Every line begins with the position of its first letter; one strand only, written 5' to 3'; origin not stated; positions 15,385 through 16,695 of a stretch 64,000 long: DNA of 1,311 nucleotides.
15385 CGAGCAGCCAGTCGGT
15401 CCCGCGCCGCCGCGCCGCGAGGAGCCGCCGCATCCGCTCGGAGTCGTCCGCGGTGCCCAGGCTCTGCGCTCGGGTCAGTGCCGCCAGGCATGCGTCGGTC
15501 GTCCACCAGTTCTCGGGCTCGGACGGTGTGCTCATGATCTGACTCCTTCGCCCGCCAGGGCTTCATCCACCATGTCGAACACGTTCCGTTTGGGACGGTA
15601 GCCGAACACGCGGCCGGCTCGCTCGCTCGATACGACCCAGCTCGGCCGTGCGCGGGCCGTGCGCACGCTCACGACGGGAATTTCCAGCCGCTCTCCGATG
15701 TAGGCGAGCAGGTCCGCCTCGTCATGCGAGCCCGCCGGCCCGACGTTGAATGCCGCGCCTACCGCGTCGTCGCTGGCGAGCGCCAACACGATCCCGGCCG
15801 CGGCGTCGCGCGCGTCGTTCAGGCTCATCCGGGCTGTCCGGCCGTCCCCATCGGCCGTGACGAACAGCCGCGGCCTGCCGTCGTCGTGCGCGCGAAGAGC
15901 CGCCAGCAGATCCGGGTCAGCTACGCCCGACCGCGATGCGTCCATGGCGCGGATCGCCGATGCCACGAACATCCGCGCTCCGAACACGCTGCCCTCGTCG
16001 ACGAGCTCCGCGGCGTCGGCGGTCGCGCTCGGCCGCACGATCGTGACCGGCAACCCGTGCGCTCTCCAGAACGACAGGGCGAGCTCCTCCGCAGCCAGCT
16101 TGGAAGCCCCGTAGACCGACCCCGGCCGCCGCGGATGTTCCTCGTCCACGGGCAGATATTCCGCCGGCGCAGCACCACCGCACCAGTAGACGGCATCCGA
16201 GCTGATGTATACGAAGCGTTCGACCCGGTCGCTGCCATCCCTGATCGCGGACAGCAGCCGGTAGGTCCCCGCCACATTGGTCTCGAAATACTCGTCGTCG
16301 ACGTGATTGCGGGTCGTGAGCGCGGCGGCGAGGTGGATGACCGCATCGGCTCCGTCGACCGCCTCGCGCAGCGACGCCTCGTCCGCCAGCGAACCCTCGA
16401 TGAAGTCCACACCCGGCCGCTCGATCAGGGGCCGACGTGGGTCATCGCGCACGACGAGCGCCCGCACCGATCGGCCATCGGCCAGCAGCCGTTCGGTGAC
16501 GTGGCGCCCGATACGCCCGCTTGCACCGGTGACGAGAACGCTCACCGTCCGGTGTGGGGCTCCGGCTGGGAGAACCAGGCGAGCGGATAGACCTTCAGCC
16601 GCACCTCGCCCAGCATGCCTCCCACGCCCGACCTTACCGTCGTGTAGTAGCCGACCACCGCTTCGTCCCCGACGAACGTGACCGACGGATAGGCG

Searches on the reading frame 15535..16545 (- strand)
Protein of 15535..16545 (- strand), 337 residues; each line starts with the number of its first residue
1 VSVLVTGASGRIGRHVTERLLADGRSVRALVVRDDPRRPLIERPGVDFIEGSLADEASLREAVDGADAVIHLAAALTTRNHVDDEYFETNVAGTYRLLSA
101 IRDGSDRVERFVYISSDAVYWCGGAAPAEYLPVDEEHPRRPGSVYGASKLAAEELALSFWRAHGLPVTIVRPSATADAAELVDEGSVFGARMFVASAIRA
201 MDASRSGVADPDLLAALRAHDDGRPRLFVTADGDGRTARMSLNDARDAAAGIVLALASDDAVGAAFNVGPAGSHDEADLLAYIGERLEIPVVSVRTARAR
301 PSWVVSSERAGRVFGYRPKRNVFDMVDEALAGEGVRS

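Call 76: search_protein_families(library=pfam, proteins=[window:15535-16545:-], max_evalue=0.001)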
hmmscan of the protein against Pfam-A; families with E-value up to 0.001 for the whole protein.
window:15535-16545:- (337 aa): 10 families
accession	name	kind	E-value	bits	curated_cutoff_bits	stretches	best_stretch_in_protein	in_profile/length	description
PF01370.27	Epimerase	-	5.9e-37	127.8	20.9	1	3-269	1-240/240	NAD dependent epimerase/dehydratase family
PF16363.11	GDP_Man_Dehyd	-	3.1e-28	99.6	27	1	4-173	1-181/332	GDP-mannose 4,6 dehydratase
PF13460.12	NAD_binding_10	-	1.2e-20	74.6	27.2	1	7-179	1-150/184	NAD(P)H-binding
PF01073.25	3Beta_HSD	-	8.2e-18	64.9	22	1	4-157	1-158/280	3-beta hydroxysteroid dehydrogenase/isomerase family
PF07993.18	NAD_binding_4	-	1.3e-15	57.7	20.1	1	56-176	79-208/258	Male sterility protein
PF05368.20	NmrA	-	9.1e-15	55.5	27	1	3-114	5-105/298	NmrA-like family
PF04321.23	RmlD_sub_bind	-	4.1e-12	46.2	27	1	1-158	1-138/287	RmlD substrate binding domain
PF02719.21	Polysacc_synt_2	-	1.4e-08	34.7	20.2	1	3-117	1-129/293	Polysaccharide biosynthesis protein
PF00106.31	adh_short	-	1.3e-05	25.3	26.6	0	3-67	3-72/195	short chain dehydrogenase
PF08659.16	KR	-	0.00041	20.7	22.6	0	3-121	3-141/180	KR domain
